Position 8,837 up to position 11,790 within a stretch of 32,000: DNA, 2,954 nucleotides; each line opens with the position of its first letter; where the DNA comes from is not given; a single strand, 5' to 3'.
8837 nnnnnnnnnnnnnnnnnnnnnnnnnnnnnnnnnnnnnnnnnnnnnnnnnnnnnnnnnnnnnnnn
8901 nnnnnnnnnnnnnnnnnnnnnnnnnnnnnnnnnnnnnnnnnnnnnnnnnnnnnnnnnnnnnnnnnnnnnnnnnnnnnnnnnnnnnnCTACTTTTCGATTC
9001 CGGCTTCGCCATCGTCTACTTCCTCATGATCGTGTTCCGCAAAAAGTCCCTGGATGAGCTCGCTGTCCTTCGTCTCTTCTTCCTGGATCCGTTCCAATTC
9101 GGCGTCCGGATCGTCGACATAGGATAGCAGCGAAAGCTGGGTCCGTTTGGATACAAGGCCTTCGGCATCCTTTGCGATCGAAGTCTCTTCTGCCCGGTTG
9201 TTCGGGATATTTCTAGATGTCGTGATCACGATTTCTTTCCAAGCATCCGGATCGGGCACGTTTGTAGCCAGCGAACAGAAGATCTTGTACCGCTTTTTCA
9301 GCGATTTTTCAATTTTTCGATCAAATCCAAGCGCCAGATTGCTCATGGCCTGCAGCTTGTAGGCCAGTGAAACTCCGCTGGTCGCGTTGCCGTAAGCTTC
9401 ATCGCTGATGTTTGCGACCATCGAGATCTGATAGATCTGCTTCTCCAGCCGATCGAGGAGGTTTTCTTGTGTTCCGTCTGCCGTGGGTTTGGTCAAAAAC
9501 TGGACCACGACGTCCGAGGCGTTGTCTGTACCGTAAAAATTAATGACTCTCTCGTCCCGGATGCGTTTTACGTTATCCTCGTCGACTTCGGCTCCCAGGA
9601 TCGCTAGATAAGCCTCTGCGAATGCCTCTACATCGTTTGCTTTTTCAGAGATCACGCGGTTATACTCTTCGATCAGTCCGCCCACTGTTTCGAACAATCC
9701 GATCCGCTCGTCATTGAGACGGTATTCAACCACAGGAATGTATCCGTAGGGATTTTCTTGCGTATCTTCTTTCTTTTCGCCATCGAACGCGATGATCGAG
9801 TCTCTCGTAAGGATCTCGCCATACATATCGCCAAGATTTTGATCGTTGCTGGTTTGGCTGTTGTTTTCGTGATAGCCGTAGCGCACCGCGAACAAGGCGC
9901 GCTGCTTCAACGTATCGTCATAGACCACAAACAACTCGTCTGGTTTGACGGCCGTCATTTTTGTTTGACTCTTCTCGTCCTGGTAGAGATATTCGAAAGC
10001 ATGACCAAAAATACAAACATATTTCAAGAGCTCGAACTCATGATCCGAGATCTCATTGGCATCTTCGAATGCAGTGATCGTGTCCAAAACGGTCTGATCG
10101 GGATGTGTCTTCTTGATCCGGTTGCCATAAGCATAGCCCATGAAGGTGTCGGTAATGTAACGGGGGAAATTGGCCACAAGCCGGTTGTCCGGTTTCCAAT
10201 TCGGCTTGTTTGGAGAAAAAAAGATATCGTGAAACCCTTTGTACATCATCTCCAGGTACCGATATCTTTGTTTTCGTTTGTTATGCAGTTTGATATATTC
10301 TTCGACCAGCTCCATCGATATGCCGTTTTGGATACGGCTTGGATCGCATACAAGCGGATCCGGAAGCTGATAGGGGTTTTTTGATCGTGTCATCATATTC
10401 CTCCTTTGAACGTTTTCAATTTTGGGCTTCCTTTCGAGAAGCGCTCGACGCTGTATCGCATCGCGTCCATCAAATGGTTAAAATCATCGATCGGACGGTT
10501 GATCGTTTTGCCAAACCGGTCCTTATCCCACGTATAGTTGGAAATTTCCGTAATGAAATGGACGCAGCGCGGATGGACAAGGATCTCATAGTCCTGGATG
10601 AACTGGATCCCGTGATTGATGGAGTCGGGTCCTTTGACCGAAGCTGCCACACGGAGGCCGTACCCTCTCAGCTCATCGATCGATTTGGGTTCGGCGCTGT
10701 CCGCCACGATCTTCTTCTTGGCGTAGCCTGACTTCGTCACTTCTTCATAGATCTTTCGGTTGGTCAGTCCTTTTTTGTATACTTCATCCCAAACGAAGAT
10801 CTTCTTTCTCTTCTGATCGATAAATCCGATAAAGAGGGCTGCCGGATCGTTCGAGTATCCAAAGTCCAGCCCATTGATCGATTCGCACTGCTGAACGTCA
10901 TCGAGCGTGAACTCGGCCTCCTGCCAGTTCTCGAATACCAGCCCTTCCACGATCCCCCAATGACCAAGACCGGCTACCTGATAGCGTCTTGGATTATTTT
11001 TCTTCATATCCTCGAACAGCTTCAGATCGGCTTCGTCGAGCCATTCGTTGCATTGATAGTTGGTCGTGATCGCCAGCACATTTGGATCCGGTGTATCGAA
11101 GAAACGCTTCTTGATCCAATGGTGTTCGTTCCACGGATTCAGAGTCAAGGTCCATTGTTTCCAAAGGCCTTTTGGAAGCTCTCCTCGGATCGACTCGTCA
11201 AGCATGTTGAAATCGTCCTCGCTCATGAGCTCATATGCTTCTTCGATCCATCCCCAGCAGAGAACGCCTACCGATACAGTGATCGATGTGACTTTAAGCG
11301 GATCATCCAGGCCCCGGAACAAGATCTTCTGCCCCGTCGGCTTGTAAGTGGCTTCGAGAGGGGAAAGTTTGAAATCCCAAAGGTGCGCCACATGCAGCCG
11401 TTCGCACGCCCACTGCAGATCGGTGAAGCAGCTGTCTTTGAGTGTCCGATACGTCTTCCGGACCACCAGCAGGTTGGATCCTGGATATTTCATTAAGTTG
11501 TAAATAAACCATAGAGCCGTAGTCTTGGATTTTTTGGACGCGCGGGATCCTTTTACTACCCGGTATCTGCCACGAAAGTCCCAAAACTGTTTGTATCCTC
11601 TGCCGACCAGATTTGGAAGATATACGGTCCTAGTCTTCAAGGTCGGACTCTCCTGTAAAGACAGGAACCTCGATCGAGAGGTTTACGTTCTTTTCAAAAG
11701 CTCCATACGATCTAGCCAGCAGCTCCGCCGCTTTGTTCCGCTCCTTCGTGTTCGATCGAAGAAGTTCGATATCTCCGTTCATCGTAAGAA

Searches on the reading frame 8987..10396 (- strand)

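Call 51: search_protein_families(library=pfam, proteins=[window:8987-10396:-], max_evalue=0.001)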
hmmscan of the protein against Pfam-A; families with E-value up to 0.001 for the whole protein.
window:8987-10396:- (469 aa): 1 family
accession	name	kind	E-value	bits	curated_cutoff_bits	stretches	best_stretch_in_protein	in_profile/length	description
PF05133.19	SPP1_portal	-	4.3e-99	332.7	25.5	1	34-445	4-414/416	Phage portal protein, SPP1 Gp6-like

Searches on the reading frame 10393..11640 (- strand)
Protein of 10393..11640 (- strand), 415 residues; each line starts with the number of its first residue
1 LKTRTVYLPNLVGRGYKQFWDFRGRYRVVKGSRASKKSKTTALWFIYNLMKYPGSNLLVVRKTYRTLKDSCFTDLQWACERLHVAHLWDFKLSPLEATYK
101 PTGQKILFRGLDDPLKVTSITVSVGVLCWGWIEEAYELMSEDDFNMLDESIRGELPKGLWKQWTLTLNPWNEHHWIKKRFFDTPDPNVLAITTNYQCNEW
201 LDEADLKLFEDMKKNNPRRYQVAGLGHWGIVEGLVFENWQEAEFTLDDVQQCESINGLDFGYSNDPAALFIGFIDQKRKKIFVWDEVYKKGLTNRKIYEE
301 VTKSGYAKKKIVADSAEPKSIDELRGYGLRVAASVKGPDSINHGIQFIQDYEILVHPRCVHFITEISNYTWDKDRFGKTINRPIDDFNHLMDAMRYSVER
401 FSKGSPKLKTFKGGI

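Call 51: search_protein_families(library=pfam, proteins=[window:10393-11640:-], max_evalue=0.001)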
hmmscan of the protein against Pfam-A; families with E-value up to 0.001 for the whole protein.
window:10393-11640:- (415 aa): 2 families
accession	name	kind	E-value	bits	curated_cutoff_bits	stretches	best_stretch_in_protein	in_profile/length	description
PF04466.19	Terminase_3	-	1.7e-52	178.3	23.2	1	25-227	3-201/201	Phage terminase large subunit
PF17288.8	Terminase_3C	-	1e-27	97.9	26.7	1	259-399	1-154/155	Terminase RNAseH like domain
